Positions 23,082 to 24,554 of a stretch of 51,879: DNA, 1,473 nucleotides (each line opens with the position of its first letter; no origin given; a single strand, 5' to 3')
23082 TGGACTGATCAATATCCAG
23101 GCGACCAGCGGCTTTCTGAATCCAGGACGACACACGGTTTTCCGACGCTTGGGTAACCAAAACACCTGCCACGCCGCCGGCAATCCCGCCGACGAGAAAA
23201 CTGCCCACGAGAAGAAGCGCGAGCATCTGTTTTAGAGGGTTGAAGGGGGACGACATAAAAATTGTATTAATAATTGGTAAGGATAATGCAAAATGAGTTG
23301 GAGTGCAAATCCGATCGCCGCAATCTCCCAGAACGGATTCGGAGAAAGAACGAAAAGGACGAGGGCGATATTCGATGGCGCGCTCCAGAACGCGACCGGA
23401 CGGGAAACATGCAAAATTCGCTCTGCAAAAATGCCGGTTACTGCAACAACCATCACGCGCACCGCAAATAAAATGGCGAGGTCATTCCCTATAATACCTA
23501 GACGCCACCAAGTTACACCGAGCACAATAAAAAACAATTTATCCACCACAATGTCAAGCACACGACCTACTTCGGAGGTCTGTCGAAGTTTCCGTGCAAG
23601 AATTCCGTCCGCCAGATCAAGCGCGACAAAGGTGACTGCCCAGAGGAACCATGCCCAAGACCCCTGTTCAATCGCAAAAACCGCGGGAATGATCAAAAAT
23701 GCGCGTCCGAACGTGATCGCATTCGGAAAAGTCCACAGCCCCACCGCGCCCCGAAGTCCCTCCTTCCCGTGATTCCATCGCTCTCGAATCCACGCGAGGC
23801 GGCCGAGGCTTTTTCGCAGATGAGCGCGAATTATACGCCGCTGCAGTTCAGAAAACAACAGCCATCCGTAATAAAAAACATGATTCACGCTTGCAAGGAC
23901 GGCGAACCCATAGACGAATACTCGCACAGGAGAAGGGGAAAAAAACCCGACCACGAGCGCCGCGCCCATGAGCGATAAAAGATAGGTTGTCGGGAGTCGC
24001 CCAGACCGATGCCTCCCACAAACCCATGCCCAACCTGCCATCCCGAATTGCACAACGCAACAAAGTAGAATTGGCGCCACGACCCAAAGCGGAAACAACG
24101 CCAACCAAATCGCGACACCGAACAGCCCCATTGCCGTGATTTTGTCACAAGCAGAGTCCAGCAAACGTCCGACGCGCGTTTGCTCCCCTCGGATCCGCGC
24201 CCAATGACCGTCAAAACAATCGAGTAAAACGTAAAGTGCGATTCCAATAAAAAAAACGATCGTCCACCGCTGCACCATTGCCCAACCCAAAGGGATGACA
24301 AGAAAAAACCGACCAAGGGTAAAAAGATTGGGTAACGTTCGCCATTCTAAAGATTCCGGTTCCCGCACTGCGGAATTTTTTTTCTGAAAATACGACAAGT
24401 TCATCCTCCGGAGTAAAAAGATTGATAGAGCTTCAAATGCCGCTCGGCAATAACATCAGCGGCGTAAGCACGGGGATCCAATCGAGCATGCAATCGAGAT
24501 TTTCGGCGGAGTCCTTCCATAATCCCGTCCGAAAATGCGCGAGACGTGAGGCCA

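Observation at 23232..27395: Translationally coupled lipid head-group operon (MTase-fold, kinase-fold, MGS-like GT4, double CDP-alcohol phosphatidyltransferase)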

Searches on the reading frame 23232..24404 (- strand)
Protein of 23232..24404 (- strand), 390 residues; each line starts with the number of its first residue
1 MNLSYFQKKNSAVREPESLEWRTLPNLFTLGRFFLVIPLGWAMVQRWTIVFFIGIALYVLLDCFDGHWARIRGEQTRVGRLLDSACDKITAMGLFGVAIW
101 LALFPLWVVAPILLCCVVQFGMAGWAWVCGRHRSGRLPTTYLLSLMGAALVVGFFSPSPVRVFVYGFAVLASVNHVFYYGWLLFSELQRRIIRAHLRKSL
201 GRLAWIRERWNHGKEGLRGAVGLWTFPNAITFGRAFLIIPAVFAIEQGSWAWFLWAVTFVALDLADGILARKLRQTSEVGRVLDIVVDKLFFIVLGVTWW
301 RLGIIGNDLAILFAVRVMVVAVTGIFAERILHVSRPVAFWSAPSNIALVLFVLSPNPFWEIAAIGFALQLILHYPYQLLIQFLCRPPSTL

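Call 3: search_protein_families(library=pfam, proteins=[window:23232-24404:-], max_evalue=0.01)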
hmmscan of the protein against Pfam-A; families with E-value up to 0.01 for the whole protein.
window:23232-24404:- (390 aa): 1 family
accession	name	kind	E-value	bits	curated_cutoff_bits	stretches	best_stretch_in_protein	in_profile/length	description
PF01066.26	CDP-OH_P_transf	-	2.6e-35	122.5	22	2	23-160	2-138/152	CDP-alcohol phosphatidyltransferase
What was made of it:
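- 23232..24404 (-): Tandem (fused double) CDP-alcohol phosphatidyltransferase, 390 aa. The N-half is about residues 1-198 (motif at nt 24144-24221). A basic linker spans about residues 181-232. The C-half is about residues 199-390 (motif at nt 23541-23618). PF01066 scores 122.5 bits with 2 stretches (call 3).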

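Call 4: search_protein_families(library=ncbifam, proteins=[window:23232-24404:-], max_evalue=0.01)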
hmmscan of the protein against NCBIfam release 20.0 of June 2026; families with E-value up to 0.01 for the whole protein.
window:23232-24404:- (390 aa): 8 families
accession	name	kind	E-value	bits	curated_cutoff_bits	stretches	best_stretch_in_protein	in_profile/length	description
NF045883.1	PIPSynth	equivalog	9.6e-16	58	170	2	54-115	55-120/197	phosphatidylinositol phosphate synthase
NF040950.1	archin_ph_syn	equivalog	1.7e-15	57.4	180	2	20-114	21-117/191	archaetidylinositol phosphate synthase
NF053678.1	ClpnSynClsA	equivalog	5.1e-15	56.1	240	2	224-344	3-125/180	cardiolipin synthase ClsA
TIGR00560.1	pgsA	equivalog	1.5e-13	51.7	109.1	2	227-340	4-124/183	CDP-diacylglycerol--glycerol-3-phosphate 3-phosphatidyltransferase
TIGR00473.1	pssA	equivalog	3e-09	37.1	107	1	55-98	27-66/153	CDP-diacylglycerol--serine O-phosphatidyltransferase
NF041135.1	IPPtranDIPPsyn_Thcocales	equivalog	4.1e-05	22.7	580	0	227-301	252-330/419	bifunctional L-myo-inositol-1-phosphate cytidylyltransferase/CDP-L-myo-inositol myo-inositolphosphotransferase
NF008090.0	PRK10832.1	equivalog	0.00016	21.8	304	0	36-99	25-84/182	CDP-diacylglycerol--glycerol-3-phosphate 3-phosphatidyltransferase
NF052561.1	PIPSynBT1523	equivalog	0.0034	17.1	350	0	49-103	66-116/232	hypothetical protein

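Call 8: search_solved_structures(query=window:23232-24404:-, max_evalue=0.01, show_alignments=3)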
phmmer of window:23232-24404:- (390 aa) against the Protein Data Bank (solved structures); distinct sequences matched with E-value up to 0.01: 4.
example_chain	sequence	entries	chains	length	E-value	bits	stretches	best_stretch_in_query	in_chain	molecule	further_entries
6wm5_A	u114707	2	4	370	3.3e-05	26.9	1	56-118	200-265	AfCTD-Phosphatidylinositol-phosphate synthase (PIPS) fusion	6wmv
6h53_A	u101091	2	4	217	5.1e-05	26.3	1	56-118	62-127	CDP-diacylglycerol--inositol 3-phosphatidyltransferase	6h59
6h5a_A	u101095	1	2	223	5.3e-05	26.2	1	56-118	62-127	CDP-diacylglycerol--inositol 3-phosphatidyltransferase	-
8ero_A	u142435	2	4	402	0.0006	22.7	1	44-142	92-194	Cholinephosphotransferase 1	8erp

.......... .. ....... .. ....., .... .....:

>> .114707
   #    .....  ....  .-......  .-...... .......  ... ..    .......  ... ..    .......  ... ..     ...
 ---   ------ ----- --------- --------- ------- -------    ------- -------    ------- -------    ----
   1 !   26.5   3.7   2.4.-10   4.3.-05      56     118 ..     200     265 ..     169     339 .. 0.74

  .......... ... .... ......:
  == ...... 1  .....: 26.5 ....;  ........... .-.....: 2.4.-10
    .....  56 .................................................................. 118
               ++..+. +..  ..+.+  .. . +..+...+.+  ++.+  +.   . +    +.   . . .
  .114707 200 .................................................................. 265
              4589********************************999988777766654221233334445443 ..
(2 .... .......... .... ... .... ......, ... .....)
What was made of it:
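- Closest known: Mycobacterial PIP synthase. Same: PIPS appears among the PDB hits (call 8).
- For the window protein, the single-sequence PDB hits are mycobacterial PIPS (E 3e-5, call 8).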

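Call 11: find_homologous_proteins(query=window:23232-24404:-, max_evalue=0.00001)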
Query window:23232-24404:- (390 aa): 3 proteins with E <= 0.00001 among 8000 candidates.
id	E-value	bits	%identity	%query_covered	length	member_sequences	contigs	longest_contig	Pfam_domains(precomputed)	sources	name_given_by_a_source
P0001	5.1e-259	878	100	100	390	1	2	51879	PF01066.27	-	-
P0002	6.6e-131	456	56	97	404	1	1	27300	PF01066.27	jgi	jgi:phosphatidylglycerophosphate synthase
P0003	1.1e-61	228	33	99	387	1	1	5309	PF01066.27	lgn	-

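Call 12: find_encoding_contigs(protein=P0002, flank=10000, max_places=4)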
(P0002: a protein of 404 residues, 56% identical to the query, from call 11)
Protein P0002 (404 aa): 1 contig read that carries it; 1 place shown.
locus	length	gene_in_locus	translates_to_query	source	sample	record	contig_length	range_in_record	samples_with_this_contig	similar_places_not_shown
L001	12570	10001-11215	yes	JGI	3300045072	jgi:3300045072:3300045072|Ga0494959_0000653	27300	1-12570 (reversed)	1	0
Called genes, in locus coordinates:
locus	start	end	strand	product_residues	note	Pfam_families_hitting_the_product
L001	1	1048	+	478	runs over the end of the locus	-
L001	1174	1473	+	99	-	PF02130:YbeY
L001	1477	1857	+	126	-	PF01219:DAGK_prokar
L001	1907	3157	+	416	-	PF11104:PilM_2 (faint), PF21522:MreB-like_C (faint), PF02491:SHS2_FTSA, PF06723:MreB_Mbl, PF14450:FtsA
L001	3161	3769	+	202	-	-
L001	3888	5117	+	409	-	PF00091:Tubulin, PF12327:FtsZ_C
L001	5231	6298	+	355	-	-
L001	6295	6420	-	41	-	-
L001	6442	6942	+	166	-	-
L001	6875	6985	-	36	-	-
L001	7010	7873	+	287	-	-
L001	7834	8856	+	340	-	PF01636:APH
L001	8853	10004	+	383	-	PF13439:Glyco_transf_4, PF13477:Glyco_trans_4_2 (weak), PF13579:Glyco_trans_4_4, PF00534:Glycos_transf_1, PF13692:Glyco_trans_1_4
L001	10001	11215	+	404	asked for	PF01066:CDP-OH_P_transf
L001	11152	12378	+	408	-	PF00089:Trypsin, PF13365:Trypsin_2, PF13180:PDZ_2, PF00595:PDZ (weak), PF17820:PDZ_6 (weak)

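Call 13: find_encoding_contigs(protein=P0003, flank=10000, max_places=4)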
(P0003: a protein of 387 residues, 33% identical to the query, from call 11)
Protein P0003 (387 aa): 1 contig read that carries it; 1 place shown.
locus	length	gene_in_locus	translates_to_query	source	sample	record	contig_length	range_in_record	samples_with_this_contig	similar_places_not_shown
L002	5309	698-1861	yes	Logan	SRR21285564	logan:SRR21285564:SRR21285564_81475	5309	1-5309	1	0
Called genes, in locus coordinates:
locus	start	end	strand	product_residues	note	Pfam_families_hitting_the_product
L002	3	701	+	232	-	?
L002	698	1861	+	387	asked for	PF01066:CDP-OH_P_transf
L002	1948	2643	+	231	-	PF00149:Metallophos, PF12850:Metallophos_2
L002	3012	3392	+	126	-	-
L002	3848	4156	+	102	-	-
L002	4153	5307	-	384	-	?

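Call 14: find_encoding_contigs(protein=P0001, flank=10000, max_places=4)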
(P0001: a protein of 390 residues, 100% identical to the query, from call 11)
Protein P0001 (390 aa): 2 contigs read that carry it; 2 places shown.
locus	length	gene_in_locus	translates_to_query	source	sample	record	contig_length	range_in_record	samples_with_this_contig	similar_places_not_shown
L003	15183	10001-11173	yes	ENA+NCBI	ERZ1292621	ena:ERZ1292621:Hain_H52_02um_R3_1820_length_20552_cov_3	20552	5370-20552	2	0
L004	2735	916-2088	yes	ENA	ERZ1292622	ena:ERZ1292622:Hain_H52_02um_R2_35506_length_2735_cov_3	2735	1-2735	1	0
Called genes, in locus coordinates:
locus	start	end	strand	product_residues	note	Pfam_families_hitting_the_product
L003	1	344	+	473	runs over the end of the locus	-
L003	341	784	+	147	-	PF02130:YbeY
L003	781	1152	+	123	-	PF01219:DAGK_prokar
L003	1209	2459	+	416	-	PF11104:PilM_2 (faint), PF02491:SHS2_FTSA, PF06723:MreB_Mbl, PF14450:FtsA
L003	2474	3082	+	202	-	-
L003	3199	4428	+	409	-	PF00091:Tubulin, PF12327:FtsZ_C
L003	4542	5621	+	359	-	-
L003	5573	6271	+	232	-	-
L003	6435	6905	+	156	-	-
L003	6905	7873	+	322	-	-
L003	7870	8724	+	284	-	-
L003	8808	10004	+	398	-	PF13439:Glyco_transf_4, PF13579:Glyco_trans_4_4, PF00534:Glycos_transf_1, PF13692:Glyco_trans_1_4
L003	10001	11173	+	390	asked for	PF01066:CDP-OH_P_transf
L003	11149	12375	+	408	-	PF00089:Trypsin, PF13365:Trypsin_2, PF13180:PDZ_2, PF00595:PDZ (weak), PF17820:PDZ_6 (weak)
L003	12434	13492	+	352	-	PF03462:PCRF, PF00472:RF-1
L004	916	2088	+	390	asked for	PF01066:CDP-OH_P_transf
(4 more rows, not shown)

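Call 21: find_related_loci(query=A1, collection=genome_contigs, flank=8000)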
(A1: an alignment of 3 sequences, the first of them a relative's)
Query A1 (390 aa) in genome_contigs; peptide patterns used: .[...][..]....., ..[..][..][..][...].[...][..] (x = any residue, [..] = any of these).
30 stretches matched a pattern, but none encodes a relative of the query by tblastn (E <= 1e-3).
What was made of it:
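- Tried and rejected: The first genome_contigs scan with the 3-sequence transferase alignment found nothing (call 21).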

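Call 45: search_protein_representatives(alignment_id=A1)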
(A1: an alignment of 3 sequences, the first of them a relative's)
Query: 3 sequences, 390 profile positions. Proteins with E-value up to 0.001 (for the whole library): 10985; up to 1e-10: 161; up to 1e-30: 15. The best 150 are listed.
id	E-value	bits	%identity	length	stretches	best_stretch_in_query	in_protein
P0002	1.5e-206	702.9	-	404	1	1-390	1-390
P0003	1.2e-193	660.4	-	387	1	1-390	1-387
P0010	2.8e-74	267.4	-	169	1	211-369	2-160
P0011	4.6e-57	210.7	-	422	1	3-382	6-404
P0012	3.7e-54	201.1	-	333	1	80-379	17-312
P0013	5.6e-54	200.5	-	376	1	22-378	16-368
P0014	9.7e-52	193.2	-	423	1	3-380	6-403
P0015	3.3e-49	184.8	-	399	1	23-380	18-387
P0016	1.2e-41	160.0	-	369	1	19-376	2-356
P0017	1.2e-40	156.7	-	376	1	24-382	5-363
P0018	3.3e-38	148.6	-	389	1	19-383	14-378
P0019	1.0e-37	147.0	-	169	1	1-143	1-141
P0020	9.6e-36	140.5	-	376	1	26-375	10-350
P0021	2.3e-32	129.4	-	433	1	19-378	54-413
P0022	9.3e-31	124.1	-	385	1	21-378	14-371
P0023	5.3e-29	118.3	-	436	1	23-376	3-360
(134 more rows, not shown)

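Call 47: find_encoding_contigs(protein=P0013, flank=6000, max_places=3)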
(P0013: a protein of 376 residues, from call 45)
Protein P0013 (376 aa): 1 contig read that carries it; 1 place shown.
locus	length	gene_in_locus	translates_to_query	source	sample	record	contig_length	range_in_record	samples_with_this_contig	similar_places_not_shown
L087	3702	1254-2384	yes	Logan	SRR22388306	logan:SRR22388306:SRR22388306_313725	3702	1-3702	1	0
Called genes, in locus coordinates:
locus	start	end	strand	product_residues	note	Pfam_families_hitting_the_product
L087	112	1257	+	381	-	PF13439:Glyco_transf_4, PF13579:Glyco_trans_4_4, PF00534:Glycos_transf_1, PF13692:Glyco_trans_1_4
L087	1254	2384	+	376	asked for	PF01066:CDP-OH_P_transf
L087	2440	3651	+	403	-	PF00089:Trypsin, PF13365:Trypsin_2, PF00595:PDZ (faint), PF13180:PDZ_2, PF17820:PDZ_6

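Call 48: find_encoding_contigs(protein=P0011, flank=6000, max_places=3)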
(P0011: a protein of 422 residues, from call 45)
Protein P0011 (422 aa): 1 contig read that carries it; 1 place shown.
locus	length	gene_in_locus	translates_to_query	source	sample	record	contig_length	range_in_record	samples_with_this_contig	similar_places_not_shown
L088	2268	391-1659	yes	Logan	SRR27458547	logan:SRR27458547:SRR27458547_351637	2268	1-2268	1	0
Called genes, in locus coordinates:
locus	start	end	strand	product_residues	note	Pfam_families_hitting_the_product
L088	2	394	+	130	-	?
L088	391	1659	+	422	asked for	PF01066:CDP-OH_P_transf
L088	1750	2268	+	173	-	?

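Call 49: find_encoding_contigs(protein=P0021, flank=8000, max_places=3)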
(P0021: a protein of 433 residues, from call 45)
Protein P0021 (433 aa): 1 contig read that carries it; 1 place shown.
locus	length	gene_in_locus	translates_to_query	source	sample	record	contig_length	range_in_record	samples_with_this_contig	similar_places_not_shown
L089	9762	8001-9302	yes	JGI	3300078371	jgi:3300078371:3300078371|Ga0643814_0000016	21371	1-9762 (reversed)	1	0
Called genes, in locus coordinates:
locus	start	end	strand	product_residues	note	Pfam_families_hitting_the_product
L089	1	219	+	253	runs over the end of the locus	-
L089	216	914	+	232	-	-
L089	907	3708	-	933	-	PF13424:TPR_12 (faint), PF17874:TPR_MalT (faint), PF00515:TPR_1 (faint), PF12770:CHAT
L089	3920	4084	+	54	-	-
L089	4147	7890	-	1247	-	PF13424:TPR_12 (faint), PF13176:TPR_7 (faint), PF14938:SNAP (faint), PF12770:CHAT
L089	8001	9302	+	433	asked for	PF01066:CDP-OH_P_transf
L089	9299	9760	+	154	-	?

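Call 50: find_encoding_contigs(protein=P0017, flank=8000, max_places=3)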
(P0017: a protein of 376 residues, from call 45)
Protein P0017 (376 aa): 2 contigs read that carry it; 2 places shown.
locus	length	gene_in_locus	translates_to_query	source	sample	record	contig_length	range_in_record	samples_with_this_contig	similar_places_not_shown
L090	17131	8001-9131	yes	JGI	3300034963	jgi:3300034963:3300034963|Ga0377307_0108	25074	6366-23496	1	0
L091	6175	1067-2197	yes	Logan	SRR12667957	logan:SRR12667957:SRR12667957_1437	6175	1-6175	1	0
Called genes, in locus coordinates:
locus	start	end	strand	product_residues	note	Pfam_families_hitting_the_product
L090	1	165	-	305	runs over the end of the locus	-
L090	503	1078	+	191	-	PF22741:PTP-NADK, PF22785:Tc-R-P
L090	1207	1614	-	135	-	-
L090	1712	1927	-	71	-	-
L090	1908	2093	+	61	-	-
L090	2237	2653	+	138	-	-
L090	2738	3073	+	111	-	-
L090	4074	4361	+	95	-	-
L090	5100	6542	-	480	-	-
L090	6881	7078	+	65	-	-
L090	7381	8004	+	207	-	PF00535:Glycos_transf_2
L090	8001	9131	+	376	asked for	PF01066:CDP-OH_P_transf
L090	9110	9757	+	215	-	-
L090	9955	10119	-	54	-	PF12599:DUF3768 (weak)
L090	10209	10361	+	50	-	-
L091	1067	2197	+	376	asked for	PF01066:CDP-OH_P_transf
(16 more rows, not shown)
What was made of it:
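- A distant family member is coupled by a 4-nt overlap to a GT2 instead (call 50).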

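Call 51: find_encoding_contigs(protein=P0023, flank=8000, max_places=3)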
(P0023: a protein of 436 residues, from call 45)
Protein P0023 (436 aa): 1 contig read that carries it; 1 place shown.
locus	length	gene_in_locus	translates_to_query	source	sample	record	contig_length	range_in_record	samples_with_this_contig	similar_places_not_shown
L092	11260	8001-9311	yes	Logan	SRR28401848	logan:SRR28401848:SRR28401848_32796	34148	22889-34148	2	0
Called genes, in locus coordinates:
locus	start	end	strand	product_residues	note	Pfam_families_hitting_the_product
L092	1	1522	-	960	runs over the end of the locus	-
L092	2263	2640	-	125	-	PF01936:NYN (weak)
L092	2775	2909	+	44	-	-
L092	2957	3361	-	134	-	-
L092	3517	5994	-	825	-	PF01083:Cutinase, PF00092:VWA, PF13519:VWA_2, PF25106:VWA_4, PF00801:PKD, PF18911:PKD_4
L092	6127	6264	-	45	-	-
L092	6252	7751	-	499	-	-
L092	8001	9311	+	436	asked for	PF01066:CDP-OH_P_transf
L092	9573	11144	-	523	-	-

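Call 59: search_protein_families(library=pfam, proteins=[L001:5231-6298:+], max_evalue=10)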
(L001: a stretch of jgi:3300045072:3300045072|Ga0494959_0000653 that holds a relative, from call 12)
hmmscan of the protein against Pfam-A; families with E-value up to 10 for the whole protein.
L001:5231-6298:+ (355 aa): 0 families

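Call 67: find_related_loci(query=A7, collection=metagenome_contigs, flank=6000)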
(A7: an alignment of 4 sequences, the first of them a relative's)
Query A7 (390 aa) in metagenome_contigs; peptide patterns used: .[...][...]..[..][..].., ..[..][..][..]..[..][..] (x = any residue, [..] = any of these).
600 stretches matched a pattern (row limit reached: there are more); 6 encode a relative of the query (tblastn E <= 1e-3); 6 distinct loci.
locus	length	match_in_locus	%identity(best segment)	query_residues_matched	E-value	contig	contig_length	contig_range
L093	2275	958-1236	30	23-109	5e-8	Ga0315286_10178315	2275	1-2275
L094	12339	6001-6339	29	25-138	5e-7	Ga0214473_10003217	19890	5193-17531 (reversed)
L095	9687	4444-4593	43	59-107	8e-7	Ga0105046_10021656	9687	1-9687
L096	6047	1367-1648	33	19-107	9e-7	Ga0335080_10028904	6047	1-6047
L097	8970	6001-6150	43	59-107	9e-7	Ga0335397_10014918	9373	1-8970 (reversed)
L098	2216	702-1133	26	227-357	2e-6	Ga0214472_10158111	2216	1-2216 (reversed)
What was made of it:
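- Tried and rejected: The metagenome_contigs scan returned only weak single-domain hits (call 67).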

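Call 68: find_encoding_contigs(protein=P0016, flank=8000, max_places=3)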
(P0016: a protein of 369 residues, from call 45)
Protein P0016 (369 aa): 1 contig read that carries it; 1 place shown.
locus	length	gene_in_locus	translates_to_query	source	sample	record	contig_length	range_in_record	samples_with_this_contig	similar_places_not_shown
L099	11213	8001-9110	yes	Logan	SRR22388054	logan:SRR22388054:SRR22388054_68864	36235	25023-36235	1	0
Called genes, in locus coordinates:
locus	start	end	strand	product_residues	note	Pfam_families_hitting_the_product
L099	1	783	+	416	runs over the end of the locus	PF02491:SHS2_FTSA, PF11104:PilM_2 (weak), PF06723:MreB_Mbl, PF14450:FtsA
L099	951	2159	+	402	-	PF00091:Tubulin, PF12327:FtsZ_C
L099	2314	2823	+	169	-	PF22811:Zn_ribbon_NrdR, PF03477:ATP-cone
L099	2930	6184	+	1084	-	PF08471:Ribonuc_red_2_N, PF02867:Ribonuc_red_lgC, PF12637:TSCPD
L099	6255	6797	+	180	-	PF02572:CobA_CobO_BtuR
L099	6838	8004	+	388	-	PF20706:GT4-conflict (weak), PF13439:Glyco_transf_4, PF13579:Glyco_trans_4_4, PF00534:Glycos_transf_1, PF13692:Glyco_trans_1_4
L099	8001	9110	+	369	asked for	PF01066:CDP-OH_P_transf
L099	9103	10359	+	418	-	PF00089:Trypsin, PF10459:Peptidase_S46 (faint), PF13365:Trypsin_2, PF13180:PDZ_2, PF00595:PDZ (weak), PF17820:PDZ_6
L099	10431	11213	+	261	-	?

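Call 69: find_encoding_contigs(protein=P0014, flank=8000, max_places=3)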
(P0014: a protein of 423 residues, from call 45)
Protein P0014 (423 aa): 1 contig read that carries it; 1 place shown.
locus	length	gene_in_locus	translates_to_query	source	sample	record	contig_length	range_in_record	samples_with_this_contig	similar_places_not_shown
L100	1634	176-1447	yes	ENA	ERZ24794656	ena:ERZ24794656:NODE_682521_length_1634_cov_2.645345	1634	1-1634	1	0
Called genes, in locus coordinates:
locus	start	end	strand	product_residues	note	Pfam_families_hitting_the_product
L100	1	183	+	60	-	?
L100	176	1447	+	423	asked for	PF01066:CDP-OH_P_transf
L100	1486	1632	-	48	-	?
